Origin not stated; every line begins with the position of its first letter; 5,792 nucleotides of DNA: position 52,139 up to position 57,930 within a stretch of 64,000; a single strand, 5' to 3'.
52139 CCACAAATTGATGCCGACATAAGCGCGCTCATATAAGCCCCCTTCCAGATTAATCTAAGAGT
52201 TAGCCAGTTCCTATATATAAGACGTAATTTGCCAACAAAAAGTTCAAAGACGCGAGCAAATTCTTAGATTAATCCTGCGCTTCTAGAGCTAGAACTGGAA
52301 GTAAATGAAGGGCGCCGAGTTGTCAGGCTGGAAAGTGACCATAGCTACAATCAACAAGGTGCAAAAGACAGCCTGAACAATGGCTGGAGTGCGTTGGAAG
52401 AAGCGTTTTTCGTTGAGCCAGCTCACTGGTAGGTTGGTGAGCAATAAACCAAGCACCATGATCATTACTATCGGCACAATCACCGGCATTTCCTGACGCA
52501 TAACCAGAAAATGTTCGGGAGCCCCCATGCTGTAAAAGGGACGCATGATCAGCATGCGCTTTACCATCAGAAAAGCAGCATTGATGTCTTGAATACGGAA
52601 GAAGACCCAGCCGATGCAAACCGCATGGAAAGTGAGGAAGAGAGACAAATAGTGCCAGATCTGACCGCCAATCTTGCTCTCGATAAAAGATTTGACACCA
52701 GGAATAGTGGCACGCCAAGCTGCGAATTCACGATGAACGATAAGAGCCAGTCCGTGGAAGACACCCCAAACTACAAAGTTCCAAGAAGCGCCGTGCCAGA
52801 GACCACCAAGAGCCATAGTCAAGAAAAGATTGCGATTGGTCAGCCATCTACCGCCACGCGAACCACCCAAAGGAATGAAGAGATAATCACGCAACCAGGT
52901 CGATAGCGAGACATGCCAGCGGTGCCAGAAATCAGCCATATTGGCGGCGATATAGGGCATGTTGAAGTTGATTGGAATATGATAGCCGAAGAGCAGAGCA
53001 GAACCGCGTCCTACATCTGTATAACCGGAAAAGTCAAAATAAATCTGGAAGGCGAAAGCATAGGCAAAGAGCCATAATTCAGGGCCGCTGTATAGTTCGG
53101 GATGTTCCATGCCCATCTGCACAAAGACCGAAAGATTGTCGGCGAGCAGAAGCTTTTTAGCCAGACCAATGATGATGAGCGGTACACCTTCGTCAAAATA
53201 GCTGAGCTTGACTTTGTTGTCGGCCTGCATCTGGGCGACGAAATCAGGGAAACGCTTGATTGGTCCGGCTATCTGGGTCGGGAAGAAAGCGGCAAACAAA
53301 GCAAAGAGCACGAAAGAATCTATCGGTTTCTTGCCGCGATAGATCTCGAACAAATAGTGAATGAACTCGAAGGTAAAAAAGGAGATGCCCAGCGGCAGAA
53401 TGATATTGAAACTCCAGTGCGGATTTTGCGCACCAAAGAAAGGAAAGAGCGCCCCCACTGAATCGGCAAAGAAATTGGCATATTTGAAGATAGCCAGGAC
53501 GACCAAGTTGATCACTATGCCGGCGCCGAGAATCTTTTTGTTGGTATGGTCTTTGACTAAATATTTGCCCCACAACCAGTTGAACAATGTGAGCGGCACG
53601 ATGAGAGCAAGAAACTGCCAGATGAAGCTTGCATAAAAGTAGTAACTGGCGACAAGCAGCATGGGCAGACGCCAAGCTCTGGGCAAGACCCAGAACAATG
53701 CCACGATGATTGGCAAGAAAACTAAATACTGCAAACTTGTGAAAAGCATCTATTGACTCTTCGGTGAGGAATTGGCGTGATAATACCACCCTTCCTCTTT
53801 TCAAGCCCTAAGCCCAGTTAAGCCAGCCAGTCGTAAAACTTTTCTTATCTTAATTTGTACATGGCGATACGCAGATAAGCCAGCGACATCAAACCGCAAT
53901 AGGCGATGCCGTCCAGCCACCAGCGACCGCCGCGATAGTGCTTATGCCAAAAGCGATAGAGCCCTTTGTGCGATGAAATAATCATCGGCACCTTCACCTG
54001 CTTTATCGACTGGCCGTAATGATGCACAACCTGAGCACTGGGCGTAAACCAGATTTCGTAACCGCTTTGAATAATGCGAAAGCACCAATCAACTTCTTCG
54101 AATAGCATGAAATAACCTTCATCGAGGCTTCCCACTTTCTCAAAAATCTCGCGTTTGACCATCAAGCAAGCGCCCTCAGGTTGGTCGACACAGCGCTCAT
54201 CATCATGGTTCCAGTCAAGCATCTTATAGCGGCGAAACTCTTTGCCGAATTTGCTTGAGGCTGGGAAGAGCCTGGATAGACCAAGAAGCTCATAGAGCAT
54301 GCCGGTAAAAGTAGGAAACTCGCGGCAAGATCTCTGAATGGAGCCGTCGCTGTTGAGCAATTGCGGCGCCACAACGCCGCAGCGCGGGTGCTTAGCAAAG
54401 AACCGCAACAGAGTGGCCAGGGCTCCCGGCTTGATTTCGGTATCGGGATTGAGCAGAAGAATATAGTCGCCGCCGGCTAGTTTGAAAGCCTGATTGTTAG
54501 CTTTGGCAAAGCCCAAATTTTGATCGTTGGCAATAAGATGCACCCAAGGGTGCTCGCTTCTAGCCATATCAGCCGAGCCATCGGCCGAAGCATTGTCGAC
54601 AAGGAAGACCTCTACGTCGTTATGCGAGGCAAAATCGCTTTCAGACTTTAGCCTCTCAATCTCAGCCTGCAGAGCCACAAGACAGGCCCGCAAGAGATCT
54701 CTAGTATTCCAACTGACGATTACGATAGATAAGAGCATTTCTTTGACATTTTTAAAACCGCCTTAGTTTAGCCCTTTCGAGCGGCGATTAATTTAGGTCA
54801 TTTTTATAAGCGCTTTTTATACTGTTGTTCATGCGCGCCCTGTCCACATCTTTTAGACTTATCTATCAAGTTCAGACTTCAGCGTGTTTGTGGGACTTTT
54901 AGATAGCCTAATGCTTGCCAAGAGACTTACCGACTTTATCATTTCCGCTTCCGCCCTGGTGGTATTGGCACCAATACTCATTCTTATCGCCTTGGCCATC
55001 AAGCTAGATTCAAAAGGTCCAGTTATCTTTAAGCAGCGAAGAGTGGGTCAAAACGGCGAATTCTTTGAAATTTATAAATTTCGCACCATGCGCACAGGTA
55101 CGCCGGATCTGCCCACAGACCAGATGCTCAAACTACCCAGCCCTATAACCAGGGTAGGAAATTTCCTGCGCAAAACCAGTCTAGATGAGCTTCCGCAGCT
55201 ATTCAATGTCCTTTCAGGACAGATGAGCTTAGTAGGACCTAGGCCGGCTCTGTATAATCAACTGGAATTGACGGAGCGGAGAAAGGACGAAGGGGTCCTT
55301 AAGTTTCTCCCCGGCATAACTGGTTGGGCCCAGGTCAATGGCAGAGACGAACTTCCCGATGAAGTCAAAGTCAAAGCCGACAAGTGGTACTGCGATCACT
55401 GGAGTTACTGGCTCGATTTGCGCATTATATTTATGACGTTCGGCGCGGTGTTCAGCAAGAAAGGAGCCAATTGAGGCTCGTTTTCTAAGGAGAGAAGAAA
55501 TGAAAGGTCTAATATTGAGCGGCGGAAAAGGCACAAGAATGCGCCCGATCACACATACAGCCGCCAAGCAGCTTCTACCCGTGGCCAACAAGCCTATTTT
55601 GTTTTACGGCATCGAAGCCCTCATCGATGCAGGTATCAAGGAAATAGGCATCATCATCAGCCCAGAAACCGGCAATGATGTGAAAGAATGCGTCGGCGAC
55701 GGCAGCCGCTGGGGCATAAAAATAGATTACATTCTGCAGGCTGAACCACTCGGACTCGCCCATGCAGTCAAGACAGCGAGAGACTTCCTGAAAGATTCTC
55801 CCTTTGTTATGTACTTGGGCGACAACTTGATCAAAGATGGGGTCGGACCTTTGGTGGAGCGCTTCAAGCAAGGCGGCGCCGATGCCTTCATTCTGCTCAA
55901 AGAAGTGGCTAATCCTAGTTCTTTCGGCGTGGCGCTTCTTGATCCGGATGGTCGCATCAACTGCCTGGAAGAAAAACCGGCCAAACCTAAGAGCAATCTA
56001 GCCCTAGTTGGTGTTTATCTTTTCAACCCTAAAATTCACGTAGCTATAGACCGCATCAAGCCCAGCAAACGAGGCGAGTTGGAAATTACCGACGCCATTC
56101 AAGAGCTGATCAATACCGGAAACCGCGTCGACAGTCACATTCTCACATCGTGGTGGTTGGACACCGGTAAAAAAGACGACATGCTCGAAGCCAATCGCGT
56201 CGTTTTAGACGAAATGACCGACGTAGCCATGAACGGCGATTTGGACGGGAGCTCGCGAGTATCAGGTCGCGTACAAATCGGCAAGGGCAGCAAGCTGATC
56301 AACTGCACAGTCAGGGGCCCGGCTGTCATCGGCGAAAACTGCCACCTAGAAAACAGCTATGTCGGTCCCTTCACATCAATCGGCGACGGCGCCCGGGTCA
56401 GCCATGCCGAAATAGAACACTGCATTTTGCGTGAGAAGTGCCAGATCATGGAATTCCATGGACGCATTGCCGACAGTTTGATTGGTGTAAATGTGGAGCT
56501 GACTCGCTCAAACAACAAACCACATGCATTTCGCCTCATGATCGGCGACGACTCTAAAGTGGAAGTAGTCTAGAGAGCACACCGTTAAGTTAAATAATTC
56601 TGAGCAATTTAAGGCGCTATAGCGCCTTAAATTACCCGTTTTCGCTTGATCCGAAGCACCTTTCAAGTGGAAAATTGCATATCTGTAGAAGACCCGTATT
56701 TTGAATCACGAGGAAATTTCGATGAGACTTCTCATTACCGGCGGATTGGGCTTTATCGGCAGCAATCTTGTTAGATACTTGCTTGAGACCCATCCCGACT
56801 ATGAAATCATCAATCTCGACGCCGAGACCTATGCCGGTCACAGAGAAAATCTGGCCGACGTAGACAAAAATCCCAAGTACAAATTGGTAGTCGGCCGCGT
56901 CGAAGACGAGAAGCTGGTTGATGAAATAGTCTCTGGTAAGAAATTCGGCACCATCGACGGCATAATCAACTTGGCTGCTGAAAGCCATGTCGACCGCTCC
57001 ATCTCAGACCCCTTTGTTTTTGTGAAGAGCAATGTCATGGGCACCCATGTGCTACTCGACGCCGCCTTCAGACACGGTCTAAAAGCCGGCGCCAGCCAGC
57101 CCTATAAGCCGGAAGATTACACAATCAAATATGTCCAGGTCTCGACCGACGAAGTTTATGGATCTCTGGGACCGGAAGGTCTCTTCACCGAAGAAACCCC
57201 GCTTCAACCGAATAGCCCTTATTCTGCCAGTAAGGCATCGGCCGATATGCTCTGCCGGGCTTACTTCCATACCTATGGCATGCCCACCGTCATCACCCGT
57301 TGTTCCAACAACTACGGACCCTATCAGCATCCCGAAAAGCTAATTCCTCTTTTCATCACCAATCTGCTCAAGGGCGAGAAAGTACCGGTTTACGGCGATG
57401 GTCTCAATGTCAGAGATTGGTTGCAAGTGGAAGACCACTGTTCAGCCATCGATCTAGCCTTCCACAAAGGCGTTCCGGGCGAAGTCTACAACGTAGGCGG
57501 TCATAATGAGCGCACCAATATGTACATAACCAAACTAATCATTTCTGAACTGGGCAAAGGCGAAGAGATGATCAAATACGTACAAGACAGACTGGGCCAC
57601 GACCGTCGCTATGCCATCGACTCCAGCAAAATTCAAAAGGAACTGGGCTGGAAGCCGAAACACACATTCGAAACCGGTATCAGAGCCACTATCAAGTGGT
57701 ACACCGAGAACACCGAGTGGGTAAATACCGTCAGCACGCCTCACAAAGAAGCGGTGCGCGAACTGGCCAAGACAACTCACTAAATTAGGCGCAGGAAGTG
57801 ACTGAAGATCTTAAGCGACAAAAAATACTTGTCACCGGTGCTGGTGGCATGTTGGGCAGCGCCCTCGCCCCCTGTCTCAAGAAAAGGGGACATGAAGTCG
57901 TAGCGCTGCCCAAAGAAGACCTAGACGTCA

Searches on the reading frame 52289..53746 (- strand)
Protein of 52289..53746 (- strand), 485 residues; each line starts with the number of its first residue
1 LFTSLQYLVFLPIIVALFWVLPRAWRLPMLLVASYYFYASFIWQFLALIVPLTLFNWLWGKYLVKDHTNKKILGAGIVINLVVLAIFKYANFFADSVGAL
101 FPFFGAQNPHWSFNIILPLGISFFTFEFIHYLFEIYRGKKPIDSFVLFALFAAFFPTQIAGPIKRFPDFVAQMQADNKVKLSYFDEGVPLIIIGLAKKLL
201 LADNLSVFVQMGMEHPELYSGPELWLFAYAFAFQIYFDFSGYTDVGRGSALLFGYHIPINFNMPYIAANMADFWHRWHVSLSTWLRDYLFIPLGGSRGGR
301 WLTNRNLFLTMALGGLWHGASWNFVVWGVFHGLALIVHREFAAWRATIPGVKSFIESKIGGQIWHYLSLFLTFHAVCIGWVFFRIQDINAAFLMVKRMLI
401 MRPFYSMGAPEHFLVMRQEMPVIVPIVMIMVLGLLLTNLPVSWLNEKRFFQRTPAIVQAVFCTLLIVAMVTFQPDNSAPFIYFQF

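Call 30: search_protein_families(library=pfam, proteins=[window:52289-53746:-], max_evalue=0.001)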
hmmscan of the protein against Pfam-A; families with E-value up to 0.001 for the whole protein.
window:52289-53746:- (485 aa): 1 family
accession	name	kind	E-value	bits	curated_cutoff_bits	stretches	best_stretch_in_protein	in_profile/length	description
PF03062.24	MBOAT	-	2.3e-25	90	27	1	143-371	79-326/337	MBOAT, membrane-bound O-acyltransferase family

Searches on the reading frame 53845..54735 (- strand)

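Call 30: search_protein_families(library=pfam, proteins=[window:53845-54735:-], max_evalue=0.001)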
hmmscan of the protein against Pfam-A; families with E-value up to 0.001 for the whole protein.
window:53845-54735:- (296 aa): 2 families
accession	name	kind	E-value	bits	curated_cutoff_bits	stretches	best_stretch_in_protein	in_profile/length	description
PF00535.33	Glycos_transf_2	-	1e-21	78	23.3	1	3-135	1-125/168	Glycosyl transferase family 2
PF13641.12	Glyco_tranf_2_3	-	2.3e-11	44.6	27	1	3-245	4-218/230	Glycosyltransferase like family 2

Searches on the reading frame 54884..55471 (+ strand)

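Call 30: search_protein_families(library=pfam, proteins=[window:54884-55471:+], max_evalue=0.001)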
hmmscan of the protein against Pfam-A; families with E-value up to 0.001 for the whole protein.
window:54884-55471:+ (196 aa): 1 family
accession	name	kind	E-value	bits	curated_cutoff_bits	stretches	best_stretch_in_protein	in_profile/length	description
PF02397.22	Bac_transf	-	1.2e-64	217.5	27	1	13-190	1-178/179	Bacterial sugar transferase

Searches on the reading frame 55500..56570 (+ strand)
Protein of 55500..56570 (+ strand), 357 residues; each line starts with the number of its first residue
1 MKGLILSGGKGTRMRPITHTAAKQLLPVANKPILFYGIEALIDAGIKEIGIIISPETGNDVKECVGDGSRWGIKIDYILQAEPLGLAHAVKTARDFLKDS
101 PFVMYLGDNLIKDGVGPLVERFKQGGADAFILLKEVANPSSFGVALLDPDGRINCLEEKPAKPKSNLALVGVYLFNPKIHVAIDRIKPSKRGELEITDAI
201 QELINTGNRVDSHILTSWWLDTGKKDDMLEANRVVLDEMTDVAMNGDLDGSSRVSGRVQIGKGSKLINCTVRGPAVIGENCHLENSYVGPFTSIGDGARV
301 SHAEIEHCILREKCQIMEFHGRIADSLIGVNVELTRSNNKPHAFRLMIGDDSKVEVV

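Call 30: search_protein_families(library=pfam, proteins=[window:55500-56570:+], max_evalue=0.001)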
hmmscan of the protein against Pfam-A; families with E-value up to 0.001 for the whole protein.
window:55500-56570:+ (357 aa): 4 families
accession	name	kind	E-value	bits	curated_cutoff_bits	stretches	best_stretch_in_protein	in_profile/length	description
PF00483.29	NTP_transferase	-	1.8e-61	208.3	21.2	1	2-236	1-243/245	Nucleotidyl transferase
PF25084.1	LbH_EIF2B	-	3.5e-07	30.6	54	1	242-333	12-98/105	EIF2B subunit epsilon LbH domain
PF00132.30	Hexapep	-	4e-07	29.9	27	1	275-301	2-29/36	Bacterial transferase hexapeptide (six repeats)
PF12804.13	NTP_transf_3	-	4.6e-07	30.6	27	1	3-132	1-121/160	MobA-like NTP transferase domain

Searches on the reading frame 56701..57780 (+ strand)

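Call 30: search_protein_families(library=pfam, proteins=[window:56701-57780:+], max_evalue=0.001)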
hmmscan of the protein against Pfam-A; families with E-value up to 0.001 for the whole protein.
window:56701-57780:+ (360 aa): 7 families
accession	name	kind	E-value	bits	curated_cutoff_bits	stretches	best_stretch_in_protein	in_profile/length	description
PF16363.11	GDP_Man_Dehyd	-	1.2e-85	288.3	27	1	11-329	1-331/332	GDP-mannose 4,6 dehydratase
PF01370.27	Epimerase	-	7.6e-62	209.3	20.9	1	11-266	2-240/240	NAD dependent epimerase/dehydratase family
PF02719.21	Polysacc_synt_2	-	1.1e-12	48.2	20.2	1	10-128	1-121/293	Polysaccharide biosynthesis protein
PF01073.25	3Beta_HSD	-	1.6e-12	47.5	22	1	11-253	1-228/280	3-beta hydroxysteroid dehydrogenase/isomerase family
PF07993.18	NAD_binding_4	-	9.9e-11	41.7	20.1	1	12-203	1-206/258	Male sterility protein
PF04321.23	RmlD_sub_bind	-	2.8e-08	33.6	27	1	8-233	1-178/287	RmlD substrate binding domain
PF00106.31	adh_short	-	0.0009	19.2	26.6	0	11-94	4-87/195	short chain dehydrogenase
